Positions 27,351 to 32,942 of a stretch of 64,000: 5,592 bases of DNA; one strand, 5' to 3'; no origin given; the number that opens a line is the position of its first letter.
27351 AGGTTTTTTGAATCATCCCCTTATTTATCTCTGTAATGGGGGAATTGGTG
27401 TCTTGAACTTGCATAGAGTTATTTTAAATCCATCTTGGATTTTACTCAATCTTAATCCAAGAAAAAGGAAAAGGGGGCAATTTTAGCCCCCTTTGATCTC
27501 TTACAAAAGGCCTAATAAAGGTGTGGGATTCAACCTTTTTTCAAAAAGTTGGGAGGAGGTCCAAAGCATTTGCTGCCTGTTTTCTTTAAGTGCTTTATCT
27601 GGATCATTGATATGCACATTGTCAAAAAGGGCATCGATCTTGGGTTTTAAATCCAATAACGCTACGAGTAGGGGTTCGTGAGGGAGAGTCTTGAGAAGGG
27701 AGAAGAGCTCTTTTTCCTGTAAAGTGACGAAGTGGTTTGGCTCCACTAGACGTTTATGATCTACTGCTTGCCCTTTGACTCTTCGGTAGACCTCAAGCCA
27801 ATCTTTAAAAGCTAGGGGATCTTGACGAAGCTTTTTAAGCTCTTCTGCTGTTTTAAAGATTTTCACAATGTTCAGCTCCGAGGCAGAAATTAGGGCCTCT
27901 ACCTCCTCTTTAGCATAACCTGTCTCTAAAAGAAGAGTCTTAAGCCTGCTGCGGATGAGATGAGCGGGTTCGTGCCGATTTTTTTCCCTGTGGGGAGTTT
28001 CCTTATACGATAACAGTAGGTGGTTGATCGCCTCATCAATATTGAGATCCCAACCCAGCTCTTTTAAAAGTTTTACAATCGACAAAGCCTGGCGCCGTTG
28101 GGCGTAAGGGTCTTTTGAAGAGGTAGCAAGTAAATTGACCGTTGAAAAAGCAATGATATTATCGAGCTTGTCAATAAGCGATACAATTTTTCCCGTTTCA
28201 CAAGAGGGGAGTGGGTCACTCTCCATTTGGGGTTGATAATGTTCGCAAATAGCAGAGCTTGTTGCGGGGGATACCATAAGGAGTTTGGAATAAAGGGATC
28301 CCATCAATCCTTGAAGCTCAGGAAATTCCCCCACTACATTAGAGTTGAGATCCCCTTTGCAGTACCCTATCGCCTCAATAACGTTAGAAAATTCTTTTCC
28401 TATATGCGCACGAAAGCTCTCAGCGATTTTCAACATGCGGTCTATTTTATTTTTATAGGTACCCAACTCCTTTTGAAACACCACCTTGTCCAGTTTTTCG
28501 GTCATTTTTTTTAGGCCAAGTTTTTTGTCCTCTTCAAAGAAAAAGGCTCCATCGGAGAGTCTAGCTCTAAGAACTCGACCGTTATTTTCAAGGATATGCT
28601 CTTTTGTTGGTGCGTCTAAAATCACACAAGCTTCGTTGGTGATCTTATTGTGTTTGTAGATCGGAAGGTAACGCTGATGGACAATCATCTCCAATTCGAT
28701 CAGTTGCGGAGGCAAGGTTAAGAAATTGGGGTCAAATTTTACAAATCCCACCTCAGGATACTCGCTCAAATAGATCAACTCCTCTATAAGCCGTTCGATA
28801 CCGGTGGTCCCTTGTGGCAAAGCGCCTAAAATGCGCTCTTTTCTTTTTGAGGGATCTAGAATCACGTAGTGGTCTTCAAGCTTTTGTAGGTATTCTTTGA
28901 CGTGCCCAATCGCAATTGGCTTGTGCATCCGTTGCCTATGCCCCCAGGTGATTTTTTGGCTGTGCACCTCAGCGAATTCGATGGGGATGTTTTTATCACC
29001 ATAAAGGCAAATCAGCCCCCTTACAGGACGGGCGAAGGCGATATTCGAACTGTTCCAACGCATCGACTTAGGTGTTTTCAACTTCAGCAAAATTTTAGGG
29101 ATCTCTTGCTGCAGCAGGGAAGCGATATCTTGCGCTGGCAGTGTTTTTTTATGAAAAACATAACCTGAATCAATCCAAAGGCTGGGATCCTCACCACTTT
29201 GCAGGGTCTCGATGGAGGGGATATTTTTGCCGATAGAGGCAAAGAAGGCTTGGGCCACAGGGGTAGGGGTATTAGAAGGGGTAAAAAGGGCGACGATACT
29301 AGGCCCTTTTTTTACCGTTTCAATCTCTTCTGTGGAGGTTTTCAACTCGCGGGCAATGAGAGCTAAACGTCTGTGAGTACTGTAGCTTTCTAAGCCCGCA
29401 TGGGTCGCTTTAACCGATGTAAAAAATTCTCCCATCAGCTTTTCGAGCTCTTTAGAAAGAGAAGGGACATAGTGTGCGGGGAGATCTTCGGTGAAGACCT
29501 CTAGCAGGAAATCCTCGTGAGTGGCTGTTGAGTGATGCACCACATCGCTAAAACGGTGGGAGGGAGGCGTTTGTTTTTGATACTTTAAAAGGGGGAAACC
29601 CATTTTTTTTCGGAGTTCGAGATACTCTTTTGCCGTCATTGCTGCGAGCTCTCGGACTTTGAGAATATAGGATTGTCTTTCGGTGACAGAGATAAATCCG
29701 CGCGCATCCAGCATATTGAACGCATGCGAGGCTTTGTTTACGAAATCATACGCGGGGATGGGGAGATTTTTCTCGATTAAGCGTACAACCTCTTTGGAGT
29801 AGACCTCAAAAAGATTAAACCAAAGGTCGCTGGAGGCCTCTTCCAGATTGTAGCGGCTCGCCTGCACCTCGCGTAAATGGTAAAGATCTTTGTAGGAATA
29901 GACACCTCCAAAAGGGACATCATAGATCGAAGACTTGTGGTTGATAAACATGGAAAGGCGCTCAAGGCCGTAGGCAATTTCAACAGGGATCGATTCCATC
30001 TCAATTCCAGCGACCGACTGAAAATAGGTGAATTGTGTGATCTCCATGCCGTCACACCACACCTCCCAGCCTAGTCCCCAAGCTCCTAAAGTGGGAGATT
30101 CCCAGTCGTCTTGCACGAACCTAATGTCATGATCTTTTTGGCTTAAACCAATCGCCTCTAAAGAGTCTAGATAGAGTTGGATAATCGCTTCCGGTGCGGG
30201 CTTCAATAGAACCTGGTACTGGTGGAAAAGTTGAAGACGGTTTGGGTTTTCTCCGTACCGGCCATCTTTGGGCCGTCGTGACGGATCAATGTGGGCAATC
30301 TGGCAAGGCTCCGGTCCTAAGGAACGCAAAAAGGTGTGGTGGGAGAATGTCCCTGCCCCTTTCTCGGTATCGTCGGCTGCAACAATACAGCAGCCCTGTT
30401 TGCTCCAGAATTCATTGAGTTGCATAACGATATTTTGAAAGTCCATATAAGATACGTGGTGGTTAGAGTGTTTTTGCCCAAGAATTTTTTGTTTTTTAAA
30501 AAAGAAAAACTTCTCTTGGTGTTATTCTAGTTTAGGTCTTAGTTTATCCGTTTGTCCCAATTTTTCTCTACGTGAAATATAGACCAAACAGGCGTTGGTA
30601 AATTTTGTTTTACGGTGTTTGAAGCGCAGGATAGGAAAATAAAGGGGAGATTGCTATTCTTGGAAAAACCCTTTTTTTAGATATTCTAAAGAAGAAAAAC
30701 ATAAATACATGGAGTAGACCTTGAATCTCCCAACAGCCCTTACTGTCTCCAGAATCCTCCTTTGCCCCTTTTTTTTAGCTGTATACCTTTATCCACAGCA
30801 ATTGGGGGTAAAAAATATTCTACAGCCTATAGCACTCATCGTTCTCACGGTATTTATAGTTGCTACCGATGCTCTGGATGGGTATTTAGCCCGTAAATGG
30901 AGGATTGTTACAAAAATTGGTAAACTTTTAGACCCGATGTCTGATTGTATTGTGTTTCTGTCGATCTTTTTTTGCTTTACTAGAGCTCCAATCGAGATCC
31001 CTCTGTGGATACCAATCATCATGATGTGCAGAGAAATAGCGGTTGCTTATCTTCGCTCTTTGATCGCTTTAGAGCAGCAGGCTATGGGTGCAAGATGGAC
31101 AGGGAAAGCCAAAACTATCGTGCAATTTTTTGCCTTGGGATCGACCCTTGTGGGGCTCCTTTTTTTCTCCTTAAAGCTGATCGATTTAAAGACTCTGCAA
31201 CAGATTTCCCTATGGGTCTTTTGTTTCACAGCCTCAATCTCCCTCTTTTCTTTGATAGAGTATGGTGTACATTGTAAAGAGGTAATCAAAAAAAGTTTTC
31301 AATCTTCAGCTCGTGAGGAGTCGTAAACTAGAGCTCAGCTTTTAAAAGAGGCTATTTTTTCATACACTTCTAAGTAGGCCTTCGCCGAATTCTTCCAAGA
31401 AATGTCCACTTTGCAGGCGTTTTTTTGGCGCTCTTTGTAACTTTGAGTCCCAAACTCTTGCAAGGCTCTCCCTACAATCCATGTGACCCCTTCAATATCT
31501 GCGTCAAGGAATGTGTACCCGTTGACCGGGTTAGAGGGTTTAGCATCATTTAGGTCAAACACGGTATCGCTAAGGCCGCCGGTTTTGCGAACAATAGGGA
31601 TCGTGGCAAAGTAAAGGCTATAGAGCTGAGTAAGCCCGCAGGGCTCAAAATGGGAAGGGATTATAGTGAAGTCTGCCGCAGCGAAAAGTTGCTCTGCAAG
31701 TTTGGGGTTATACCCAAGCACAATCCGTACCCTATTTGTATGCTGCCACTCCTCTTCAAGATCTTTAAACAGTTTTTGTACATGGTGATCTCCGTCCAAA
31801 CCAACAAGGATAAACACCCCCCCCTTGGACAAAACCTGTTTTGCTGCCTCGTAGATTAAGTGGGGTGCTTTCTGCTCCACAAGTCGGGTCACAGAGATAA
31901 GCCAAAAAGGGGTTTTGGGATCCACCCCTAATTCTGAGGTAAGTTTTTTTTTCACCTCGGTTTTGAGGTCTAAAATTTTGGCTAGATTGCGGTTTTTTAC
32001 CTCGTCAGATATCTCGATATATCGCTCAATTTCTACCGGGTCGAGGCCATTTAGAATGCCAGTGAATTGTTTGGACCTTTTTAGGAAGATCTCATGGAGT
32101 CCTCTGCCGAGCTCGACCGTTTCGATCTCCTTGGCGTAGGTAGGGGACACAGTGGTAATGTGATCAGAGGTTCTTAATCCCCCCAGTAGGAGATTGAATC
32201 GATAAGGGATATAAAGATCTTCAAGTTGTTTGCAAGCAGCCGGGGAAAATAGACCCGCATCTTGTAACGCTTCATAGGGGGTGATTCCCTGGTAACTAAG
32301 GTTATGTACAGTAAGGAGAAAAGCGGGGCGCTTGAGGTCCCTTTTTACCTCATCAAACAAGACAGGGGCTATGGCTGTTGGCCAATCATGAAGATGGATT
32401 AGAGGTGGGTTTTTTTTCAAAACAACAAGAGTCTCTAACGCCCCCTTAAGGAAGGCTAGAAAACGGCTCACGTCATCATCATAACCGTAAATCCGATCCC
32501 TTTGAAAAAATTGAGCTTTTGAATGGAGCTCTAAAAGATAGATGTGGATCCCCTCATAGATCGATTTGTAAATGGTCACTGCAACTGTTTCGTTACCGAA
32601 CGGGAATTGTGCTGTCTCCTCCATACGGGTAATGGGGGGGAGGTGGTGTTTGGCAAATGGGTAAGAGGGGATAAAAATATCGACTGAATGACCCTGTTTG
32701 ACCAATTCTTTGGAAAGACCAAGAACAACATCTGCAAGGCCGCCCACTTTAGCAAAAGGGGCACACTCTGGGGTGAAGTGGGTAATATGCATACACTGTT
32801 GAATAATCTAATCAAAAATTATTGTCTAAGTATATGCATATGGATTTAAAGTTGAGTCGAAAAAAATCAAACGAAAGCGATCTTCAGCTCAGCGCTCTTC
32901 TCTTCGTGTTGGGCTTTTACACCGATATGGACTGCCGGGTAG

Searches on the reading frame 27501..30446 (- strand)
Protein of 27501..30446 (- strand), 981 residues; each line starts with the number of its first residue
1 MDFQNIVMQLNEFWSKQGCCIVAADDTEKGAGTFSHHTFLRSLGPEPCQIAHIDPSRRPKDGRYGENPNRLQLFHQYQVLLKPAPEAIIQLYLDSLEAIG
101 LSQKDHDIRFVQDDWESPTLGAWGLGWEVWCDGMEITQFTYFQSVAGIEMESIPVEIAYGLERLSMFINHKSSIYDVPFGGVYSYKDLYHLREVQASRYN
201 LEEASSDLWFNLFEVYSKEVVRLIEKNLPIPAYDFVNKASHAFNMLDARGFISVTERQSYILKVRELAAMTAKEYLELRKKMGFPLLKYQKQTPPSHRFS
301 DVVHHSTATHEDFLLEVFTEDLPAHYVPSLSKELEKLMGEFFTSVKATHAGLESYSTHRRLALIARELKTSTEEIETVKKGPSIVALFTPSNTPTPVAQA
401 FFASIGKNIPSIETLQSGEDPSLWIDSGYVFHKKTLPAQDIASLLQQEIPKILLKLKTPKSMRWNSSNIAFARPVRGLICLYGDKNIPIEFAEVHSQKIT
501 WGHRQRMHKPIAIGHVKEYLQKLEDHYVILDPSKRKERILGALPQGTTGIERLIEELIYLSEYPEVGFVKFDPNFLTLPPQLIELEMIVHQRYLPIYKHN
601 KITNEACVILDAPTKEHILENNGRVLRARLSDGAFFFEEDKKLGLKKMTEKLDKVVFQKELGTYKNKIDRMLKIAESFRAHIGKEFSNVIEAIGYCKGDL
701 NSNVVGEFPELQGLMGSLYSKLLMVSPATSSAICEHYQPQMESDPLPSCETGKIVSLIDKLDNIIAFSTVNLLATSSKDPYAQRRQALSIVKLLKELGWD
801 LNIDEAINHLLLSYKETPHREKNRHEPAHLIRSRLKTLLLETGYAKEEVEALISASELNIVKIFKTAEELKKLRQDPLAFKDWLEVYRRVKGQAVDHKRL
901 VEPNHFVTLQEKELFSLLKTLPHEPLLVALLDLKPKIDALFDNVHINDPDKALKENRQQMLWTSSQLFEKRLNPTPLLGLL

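Call 68: search_protein_families(library=pfam, proteins=[window:27501-30446:-], max_evalue=0.00001)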
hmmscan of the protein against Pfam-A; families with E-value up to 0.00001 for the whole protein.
window:27501-30446:- (981 aa): 2 families
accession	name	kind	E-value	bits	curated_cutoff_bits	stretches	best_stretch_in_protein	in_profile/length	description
PF02092.22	tRNA_synt_2f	-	1.8e-142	476.5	29.2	1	313-853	1-535/536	Glycyl-tRNA synthetase beta subunit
PF02091.20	tRNA-synt_2e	-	6.5e-128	426.2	27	1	3-279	1-277/278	Glycyl-tRNA synthetase alpha subunit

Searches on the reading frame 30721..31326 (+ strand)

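Call 78: search_protein_families(library=pfam, proteins=[window:30721-31326:+], max_evalue=0.000001)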
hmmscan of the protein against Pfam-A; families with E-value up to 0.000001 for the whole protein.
window:30721-31326:+ (201 aa): 1 family
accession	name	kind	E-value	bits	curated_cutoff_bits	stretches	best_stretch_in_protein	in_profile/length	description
PF01066.26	CDP-OH_P_transf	-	2.1e-30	106.6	22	1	1-169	1-148/152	CDP-alcohol phosphatidyltransferase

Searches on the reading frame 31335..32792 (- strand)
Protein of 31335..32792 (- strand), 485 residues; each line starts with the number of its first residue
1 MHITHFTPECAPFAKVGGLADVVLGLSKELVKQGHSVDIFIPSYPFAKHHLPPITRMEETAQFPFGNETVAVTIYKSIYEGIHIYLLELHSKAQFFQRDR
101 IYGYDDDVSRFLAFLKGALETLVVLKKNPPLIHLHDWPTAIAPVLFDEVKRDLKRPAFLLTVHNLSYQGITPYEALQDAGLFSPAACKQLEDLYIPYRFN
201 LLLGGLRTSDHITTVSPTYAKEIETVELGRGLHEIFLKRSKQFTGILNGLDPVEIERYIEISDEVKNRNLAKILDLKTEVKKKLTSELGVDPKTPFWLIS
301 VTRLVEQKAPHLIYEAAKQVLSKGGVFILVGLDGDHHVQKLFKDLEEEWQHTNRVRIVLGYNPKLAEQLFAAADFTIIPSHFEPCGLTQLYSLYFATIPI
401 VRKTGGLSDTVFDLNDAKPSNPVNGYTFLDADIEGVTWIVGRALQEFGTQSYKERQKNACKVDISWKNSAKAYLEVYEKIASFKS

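Call 68: search_protein_families(library=pfam, proteins=[window:31335-32792:-], max_evalue=0.00001)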
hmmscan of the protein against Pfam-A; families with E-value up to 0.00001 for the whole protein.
window:31335-32792:- (485 aa): 5 families
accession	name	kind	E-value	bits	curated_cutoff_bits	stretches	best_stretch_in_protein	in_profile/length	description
PF08323.17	Glyco_transf_5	-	9.8e-60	202.7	22.7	1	2-236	1-237/239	Starch synthase catalytic domain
PF00534.26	Glycos_transf_1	-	7e-12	45.7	26.4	1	292-414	12-134/172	Glycosyl transferases group 1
PF13439.12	Glyco_transf_4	-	3.5e-10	40.6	28.5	1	16-225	1-150/170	Glycosyltransferase Family 4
PF13692.12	Glyco_trans_1_4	-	3.5e-07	31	27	1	298-413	4-117/142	Glycosyl transferases group 1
PF13579.12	Glyco_trans_4_4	-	1.2e-06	29.4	29.7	0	17-223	1-142/158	Glycosyl transferase 4-like domain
